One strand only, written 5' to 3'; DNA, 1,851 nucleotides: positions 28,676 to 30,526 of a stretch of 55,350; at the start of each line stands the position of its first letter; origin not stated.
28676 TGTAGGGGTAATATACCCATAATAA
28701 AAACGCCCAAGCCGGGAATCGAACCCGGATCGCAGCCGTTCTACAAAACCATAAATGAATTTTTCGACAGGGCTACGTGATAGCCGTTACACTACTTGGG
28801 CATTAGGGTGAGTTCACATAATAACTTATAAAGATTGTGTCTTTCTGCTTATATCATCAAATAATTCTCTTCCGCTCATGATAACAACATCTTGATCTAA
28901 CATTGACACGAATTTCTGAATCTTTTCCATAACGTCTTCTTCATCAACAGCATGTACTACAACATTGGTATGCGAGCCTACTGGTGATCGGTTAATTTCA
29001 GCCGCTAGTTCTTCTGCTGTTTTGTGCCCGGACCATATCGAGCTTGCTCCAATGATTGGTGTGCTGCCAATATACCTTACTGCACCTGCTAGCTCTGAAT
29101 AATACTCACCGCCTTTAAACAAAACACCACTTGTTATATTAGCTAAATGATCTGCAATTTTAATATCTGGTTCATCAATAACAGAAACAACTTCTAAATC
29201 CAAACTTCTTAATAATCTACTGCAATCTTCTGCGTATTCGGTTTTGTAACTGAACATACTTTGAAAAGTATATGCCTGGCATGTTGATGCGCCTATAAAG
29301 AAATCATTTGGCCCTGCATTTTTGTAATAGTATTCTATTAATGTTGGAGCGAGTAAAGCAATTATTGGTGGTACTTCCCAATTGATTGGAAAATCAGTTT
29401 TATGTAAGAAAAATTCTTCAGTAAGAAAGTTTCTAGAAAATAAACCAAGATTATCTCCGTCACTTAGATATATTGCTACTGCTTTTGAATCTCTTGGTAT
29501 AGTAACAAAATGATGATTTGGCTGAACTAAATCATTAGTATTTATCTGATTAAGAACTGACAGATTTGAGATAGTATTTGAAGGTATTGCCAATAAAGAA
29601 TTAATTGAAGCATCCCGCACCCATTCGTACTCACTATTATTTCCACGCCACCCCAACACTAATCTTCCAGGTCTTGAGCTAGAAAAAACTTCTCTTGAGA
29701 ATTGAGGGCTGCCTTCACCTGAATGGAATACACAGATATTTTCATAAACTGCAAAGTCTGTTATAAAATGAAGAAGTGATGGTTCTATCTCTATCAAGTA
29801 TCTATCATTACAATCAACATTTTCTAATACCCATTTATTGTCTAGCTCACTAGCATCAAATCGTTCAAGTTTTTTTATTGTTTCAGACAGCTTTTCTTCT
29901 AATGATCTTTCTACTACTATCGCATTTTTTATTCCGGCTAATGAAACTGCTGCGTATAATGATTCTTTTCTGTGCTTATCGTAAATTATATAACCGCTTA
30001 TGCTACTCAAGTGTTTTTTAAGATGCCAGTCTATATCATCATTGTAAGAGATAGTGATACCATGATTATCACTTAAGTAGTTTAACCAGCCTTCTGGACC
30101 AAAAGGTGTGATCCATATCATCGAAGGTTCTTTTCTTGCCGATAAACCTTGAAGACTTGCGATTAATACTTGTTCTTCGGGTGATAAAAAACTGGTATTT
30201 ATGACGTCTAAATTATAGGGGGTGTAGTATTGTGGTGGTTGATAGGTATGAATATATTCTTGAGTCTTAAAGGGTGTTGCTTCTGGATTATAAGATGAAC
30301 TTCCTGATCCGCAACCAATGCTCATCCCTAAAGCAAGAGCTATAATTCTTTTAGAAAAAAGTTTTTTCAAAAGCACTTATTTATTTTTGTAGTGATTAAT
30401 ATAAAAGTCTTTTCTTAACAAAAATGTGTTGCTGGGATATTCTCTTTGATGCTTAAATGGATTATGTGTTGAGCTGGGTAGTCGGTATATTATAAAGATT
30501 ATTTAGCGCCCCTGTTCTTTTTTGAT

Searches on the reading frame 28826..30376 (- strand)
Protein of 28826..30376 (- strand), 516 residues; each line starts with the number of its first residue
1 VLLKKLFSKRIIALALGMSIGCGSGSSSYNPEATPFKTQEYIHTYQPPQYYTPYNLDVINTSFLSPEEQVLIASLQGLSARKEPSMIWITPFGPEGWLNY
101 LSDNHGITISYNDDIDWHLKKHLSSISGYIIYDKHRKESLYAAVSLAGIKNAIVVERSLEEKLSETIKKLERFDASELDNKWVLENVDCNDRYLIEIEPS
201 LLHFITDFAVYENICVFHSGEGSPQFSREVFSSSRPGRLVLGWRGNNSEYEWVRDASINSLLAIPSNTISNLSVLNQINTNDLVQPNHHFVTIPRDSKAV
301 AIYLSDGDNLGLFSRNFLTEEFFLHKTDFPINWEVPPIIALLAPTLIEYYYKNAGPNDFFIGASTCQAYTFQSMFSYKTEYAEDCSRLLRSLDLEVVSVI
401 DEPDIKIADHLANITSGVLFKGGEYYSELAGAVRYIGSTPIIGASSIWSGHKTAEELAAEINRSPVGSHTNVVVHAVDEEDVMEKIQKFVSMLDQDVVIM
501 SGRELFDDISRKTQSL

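Call 37: search_protein_families(library=pfam, proteins=[window:28826-30376:-], max_evalue=0.00001)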
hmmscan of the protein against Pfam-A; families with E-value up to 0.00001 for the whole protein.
window:28826-30376:- (516 aa): 4 families
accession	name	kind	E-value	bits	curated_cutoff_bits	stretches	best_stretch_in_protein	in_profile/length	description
PF14323.11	GxGYxYP_C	-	1.8e-19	71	27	1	299-505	4-237/242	GxGYxYP putative glycoside hydrolase C-terminal domain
PF20957.2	GxGYxYP_N_2nd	-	1.3e-08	35.3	24.5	1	126-186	1-63/68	GxGYxYP_N second domain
PF16216.10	GxGYxYP_N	-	7.6e-07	29.3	23.9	1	56-113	2-61/72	GxGYxYP_N 1st domain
PF20958.2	GxGYxYP_N_3rd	-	2.8e-06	27.8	24.4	1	193-275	3-89/91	GxGYxYP third domain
